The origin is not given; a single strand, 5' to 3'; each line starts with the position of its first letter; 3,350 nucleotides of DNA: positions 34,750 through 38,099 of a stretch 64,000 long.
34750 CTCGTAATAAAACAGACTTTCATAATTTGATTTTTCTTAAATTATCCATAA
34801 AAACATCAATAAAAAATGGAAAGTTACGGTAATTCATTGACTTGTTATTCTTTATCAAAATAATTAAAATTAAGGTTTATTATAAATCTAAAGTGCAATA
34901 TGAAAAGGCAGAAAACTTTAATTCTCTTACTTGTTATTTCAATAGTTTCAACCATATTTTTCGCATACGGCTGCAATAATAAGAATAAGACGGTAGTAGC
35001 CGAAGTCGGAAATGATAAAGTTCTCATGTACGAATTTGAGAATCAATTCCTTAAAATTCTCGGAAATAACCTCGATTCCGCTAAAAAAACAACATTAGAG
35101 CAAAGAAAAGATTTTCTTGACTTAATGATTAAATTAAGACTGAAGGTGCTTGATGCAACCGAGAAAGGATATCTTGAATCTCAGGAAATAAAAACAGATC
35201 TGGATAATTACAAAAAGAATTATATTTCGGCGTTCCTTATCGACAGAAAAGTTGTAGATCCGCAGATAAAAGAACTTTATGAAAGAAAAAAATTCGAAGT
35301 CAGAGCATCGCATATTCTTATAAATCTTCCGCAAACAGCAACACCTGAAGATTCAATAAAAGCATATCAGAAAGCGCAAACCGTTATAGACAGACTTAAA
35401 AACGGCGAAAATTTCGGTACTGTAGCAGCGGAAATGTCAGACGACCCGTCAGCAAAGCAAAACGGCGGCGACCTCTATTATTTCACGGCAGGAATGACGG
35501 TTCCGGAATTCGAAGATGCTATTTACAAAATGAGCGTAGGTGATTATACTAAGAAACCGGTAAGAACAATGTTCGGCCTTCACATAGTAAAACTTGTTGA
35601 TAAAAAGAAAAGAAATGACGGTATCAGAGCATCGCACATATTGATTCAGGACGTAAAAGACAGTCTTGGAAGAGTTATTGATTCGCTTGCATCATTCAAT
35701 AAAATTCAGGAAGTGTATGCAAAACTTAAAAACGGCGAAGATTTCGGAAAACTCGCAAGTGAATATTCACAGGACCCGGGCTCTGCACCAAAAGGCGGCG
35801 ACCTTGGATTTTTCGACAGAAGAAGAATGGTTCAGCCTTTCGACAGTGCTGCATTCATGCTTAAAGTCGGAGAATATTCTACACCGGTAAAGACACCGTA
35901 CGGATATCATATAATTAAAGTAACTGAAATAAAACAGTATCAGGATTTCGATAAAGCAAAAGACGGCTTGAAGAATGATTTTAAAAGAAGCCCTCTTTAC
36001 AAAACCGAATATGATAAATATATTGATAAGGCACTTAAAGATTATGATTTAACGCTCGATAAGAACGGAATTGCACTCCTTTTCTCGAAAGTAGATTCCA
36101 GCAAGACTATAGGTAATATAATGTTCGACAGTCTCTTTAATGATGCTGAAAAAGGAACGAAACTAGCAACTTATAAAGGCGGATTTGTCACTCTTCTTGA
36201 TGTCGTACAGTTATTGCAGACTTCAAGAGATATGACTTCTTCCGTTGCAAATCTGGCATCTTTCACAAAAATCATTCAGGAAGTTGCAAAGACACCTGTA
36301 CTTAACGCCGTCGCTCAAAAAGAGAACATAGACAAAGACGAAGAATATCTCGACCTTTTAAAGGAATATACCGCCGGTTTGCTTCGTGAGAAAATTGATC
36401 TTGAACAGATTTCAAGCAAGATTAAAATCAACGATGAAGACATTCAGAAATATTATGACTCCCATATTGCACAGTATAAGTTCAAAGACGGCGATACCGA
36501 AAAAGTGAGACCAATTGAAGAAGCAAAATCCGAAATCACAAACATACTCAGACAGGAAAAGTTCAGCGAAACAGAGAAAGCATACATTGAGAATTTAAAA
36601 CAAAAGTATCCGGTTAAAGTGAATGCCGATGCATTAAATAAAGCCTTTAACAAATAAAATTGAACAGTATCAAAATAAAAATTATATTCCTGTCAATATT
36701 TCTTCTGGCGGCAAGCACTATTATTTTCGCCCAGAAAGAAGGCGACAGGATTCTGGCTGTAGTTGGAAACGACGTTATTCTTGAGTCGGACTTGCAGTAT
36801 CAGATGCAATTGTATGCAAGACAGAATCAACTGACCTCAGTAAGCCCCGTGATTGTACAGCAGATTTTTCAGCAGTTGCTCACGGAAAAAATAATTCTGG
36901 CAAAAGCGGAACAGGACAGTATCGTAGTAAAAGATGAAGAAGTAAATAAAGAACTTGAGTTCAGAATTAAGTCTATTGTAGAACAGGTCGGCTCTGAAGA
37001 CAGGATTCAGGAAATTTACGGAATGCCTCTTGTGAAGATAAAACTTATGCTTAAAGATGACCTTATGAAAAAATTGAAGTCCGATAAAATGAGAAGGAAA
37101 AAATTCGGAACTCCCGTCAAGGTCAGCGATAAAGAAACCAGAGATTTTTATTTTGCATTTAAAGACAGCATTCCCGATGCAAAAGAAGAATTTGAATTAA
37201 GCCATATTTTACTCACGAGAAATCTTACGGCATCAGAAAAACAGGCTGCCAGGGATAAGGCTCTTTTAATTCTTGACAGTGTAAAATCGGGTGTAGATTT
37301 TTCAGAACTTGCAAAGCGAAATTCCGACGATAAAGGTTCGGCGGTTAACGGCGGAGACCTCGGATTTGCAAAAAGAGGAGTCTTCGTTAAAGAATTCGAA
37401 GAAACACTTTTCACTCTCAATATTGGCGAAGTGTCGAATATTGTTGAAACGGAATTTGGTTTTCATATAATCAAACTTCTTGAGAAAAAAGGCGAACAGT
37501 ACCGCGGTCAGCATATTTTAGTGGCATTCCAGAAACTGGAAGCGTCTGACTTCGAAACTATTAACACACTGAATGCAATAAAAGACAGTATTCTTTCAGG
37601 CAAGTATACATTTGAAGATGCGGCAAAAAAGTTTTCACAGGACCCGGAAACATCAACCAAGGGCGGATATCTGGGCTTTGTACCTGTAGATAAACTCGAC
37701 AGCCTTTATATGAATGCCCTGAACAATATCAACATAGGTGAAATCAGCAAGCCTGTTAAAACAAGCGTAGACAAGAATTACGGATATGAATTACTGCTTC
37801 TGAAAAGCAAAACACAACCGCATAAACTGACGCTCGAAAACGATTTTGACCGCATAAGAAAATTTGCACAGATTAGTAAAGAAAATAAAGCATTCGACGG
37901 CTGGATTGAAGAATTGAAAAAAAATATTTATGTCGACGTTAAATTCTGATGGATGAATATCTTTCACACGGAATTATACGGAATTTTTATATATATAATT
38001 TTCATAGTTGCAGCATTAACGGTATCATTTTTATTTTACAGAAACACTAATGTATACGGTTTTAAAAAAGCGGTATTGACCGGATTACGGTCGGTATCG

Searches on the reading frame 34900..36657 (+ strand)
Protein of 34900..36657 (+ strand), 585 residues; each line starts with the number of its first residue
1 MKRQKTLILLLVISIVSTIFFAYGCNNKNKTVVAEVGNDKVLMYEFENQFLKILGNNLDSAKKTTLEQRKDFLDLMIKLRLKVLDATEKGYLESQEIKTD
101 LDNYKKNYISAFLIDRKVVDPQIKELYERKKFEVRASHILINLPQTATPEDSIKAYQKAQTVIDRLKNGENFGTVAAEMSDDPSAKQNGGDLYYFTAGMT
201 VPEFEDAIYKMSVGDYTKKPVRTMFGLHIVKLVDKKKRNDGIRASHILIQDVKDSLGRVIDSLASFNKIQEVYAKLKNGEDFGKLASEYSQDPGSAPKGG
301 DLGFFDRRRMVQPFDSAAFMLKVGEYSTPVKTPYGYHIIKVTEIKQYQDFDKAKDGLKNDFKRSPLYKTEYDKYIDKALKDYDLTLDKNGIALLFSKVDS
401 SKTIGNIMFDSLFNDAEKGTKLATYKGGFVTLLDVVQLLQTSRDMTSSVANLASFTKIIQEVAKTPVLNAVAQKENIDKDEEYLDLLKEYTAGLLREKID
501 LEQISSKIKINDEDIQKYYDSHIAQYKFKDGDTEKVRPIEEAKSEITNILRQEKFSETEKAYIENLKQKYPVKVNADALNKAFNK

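Call 50: search_protein_families(library=pfam, proteins=[window:34900-36657:+], max_evalue=0.00001)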
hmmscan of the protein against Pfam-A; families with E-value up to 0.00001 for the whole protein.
window:34900-36657:+ (585 aa): 3 families
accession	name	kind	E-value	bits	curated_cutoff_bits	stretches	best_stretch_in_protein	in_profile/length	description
PF13616.12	Rotamase_3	-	1.4e-57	193.7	22.5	2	231-344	5-115/116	PPIC-type PPIASE domain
PF00639.27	Rotamase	-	1.7e-50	170.4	21.7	2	266-342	19-96/97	PPIC-type PPIASE domain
PF13145.12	Rotamase_2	-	2.1e-22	80.6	27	1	273-355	40-121/121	PPIC-type PPIASE domain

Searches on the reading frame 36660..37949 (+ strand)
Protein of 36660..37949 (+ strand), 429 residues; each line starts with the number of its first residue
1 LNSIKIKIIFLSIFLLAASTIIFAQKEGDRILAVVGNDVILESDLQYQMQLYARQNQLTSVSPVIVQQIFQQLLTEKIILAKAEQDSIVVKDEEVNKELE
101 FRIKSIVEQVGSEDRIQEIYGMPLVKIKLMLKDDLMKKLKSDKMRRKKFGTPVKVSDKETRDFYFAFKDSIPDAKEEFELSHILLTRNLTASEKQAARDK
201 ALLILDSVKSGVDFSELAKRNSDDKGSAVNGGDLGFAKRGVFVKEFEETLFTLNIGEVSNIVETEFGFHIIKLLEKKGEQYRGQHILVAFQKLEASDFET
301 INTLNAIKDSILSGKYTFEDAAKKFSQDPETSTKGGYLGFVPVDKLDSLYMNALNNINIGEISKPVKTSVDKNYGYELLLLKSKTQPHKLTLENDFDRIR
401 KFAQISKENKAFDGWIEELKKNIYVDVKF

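Call 50: search_protein_families(library=pfam, proteins=[window:36660-37949:+], max_evalue=0.00001)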
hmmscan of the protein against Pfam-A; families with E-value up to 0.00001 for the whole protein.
window:36660-37949:+ (429 aa): 4 families
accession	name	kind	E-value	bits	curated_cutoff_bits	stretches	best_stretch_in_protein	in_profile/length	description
PF00639.27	Rotamase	-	1.7e-43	147.9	21.7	2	182-273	1-95/97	PPIC-type PPIASE domain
PF13616.12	Rotamase_3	-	2.5e-43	147.8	22.5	2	174-277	12-116/116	PPIC-type PPIASE domain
PF13145.12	Rotamase_2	-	8e-13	49.7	27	1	155-280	1-112/121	PPIC-type PPIASE domain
PF09312.16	SurA_N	-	1.8e-08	35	30.8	1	29-100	2-77/118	SurA N-terminal domain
